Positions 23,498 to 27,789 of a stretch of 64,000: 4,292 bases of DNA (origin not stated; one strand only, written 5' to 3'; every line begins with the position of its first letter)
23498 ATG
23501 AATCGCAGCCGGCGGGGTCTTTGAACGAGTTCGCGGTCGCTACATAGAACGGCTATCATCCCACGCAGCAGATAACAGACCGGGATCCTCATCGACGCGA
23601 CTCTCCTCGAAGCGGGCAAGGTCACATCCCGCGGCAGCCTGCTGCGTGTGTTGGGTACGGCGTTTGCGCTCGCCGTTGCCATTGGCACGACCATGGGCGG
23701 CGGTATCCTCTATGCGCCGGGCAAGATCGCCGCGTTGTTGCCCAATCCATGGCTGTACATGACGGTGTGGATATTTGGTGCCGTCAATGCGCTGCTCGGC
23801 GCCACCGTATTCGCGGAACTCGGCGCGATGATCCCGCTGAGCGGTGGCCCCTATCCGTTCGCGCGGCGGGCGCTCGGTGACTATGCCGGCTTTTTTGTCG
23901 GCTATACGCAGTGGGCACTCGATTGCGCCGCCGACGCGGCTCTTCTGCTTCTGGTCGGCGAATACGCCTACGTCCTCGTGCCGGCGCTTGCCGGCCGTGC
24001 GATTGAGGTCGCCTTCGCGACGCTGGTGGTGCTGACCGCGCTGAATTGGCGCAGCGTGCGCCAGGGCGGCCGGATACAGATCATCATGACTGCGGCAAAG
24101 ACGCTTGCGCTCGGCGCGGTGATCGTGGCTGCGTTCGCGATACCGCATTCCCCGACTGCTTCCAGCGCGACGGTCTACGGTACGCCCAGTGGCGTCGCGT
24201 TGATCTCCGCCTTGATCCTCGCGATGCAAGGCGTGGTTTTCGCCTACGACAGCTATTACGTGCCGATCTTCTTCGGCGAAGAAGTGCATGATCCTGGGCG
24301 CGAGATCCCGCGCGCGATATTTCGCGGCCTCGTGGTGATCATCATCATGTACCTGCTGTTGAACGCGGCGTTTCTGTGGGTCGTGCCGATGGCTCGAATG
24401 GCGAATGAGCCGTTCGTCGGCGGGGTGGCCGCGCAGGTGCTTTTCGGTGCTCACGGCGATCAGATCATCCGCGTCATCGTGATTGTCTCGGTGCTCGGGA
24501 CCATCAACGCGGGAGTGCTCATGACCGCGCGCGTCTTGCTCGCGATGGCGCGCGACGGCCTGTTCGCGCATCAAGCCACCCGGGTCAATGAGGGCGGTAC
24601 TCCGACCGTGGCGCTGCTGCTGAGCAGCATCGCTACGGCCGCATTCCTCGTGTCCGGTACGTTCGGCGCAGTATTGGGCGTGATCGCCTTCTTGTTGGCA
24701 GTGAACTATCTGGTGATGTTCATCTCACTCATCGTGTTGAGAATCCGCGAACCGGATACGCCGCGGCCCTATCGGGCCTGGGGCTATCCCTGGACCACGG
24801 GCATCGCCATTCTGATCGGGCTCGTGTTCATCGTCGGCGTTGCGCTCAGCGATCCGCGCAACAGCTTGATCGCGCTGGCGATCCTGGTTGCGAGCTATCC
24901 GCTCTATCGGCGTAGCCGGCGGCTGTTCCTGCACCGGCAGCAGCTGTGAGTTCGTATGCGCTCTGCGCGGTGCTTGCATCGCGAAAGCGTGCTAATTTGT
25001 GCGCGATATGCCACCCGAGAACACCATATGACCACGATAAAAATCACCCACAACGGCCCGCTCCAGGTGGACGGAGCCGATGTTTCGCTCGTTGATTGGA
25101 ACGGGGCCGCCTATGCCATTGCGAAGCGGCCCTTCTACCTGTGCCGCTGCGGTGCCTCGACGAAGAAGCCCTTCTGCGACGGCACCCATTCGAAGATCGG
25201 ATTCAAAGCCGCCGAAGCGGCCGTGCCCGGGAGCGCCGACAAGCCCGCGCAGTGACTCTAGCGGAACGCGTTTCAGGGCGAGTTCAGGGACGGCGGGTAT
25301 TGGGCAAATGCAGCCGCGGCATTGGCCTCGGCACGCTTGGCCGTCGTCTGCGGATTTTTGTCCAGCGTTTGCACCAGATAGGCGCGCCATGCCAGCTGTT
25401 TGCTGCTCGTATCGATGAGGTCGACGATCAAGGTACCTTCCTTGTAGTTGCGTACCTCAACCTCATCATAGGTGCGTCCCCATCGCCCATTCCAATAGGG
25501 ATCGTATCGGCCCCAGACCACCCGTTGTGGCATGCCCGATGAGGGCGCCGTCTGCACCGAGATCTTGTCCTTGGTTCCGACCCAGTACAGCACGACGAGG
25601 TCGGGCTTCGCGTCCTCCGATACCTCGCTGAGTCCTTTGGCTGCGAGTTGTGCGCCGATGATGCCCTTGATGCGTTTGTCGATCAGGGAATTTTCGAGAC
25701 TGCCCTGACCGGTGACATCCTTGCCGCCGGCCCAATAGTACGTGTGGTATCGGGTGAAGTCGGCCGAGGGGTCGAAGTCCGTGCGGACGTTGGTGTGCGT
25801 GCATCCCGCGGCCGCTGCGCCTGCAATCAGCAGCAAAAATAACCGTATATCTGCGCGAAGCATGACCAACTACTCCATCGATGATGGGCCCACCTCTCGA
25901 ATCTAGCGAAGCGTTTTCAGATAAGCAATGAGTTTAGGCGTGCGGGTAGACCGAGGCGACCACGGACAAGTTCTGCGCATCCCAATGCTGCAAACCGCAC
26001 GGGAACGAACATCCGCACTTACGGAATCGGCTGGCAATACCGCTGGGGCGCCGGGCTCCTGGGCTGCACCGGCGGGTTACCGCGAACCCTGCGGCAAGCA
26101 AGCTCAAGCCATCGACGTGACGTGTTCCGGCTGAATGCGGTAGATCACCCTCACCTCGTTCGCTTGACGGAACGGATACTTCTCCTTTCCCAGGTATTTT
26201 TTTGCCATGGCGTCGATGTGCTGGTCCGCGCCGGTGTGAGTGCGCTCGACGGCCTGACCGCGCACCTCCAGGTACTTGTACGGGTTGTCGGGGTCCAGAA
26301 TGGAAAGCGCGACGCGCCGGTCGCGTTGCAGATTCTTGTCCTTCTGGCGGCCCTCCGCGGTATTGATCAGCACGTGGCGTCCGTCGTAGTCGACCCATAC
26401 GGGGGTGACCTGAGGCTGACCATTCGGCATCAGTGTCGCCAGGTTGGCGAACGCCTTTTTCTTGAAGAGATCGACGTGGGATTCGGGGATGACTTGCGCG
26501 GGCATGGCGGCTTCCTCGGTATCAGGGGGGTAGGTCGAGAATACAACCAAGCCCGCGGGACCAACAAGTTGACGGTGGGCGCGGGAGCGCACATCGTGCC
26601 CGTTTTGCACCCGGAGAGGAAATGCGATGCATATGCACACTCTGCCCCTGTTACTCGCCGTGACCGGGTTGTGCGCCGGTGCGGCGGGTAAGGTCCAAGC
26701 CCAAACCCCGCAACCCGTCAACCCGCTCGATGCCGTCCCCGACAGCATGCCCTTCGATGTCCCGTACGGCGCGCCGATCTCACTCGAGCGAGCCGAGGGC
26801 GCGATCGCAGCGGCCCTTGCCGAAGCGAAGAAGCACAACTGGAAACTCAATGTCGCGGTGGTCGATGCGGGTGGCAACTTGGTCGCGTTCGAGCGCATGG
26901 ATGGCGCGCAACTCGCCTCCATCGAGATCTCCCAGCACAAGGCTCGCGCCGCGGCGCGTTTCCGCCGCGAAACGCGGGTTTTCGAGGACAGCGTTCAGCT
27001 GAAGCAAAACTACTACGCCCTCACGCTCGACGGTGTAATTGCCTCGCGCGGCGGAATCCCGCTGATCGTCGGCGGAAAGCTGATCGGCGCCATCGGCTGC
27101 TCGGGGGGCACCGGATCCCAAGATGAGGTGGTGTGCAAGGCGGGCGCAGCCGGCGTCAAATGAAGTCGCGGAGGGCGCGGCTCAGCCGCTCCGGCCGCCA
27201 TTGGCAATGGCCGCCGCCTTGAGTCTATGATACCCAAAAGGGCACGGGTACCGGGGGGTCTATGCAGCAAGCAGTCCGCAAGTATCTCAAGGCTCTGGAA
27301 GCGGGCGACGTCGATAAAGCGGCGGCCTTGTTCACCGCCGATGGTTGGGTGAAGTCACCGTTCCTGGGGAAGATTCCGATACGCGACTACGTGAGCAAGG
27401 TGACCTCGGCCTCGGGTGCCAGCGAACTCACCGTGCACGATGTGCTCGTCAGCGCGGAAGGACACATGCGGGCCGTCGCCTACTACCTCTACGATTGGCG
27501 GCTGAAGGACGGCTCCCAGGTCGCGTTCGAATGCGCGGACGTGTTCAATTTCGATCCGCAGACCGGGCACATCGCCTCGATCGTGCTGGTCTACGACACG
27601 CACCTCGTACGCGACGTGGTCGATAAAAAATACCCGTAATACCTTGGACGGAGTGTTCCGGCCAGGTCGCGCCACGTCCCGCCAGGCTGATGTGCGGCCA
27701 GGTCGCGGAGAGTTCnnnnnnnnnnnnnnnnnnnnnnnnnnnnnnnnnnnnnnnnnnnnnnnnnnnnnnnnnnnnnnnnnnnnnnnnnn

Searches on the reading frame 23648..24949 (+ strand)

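Call 7: search_protein_families(library=pfam, proteins=[window:23648-24949:+], max_evalue=0.01)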
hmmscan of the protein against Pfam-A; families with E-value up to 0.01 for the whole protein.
window:23648-24949:+ (433 aa): 2 families
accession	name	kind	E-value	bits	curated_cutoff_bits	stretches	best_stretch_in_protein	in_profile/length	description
PF13520.12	AA_permease_2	-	1.6e-48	166.2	27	1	4-400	3-405/427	Amino acid permease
PF00324.27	AA_permease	-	6.7e-33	114.5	24.6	1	10-401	5-423/470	Amino acid permease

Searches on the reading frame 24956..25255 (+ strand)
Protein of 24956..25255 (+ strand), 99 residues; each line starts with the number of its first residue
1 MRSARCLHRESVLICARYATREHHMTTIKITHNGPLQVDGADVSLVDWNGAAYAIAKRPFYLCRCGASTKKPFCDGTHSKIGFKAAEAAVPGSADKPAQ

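Call 43: search_protein_families(library=pfam, proteins=[window:24956-25255:+], max_evalue=0.001)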
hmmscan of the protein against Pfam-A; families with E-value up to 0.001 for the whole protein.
window:24956-25255:+ (99 aa): 1 family
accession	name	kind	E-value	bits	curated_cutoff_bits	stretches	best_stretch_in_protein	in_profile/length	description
PF09360.15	zf-CDGSH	-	4.7e-16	59.2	29.5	1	33-79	1-48/48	Iron-binding zinc finger CDGSH type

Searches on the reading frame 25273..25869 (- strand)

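Call 43: search_protein_families(library=pfam, proteins=[window:25273-25869:-], max_evalue=0.001)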
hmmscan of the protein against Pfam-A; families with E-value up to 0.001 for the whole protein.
window:25273-25869:- (198 aa): 1 family
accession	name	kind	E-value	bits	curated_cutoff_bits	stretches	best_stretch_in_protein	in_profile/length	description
PF13590.11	DUF4136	-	6.4e-38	131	32.8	1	28-193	1-152/152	Domain of unknown function (DUF4136)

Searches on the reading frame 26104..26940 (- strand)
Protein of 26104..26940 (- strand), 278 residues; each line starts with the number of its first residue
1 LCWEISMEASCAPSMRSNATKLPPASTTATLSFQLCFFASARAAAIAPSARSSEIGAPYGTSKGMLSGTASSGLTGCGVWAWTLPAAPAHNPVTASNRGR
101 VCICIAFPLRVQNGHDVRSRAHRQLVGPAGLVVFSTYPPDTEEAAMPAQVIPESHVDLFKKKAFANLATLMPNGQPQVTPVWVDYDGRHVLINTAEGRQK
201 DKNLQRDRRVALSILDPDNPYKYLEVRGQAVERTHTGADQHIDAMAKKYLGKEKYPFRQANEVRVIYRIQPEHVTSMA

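Call 7: search_protein_families(library=pfam, proteins=[window:26104-26940:-], max_evalue=0.01)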
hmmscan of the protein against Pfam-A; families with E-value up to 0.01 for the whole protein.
window:26104-26940:- (278 aa): 2 families
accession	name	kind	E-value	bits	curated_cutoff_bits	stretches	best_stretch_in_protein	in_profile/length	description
PF01243.27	PNPOx_N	-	1.4e-16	61.3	28.1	1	152-276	2-118/120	Pyridoxamine 5'-phosphate oxidase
PF12900.13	Pyridox_ox_2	-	7.5e-06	26.4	27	1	161-275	11-137/140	Pyridoxamine 5'-phosphate oxidase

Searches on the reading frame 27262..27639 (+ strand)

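Call 43: search_protein_families(library=pfam, proteins=[window:27262-27639:+], max_evalue=0.001)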
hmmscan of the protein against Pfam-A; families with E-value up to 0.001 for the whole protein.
window:27262-27639:+ (125 aa): 3 families
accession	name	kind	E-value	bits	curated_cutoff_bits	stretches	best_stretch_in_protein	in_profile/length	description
PF12680.13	SnoaL_2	-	5.9e-10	40.1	27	1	5-106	1-101/102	SnoaL-like domain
PF13577.12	SnoaL_4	-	2.6e-05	24.6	24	1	2-117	10-115/126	SnoaL-like domain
PF14534.12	DUF4440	-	0.00096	20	25.2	0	3-88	3-89/107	Domain of unknown function (DUF4440)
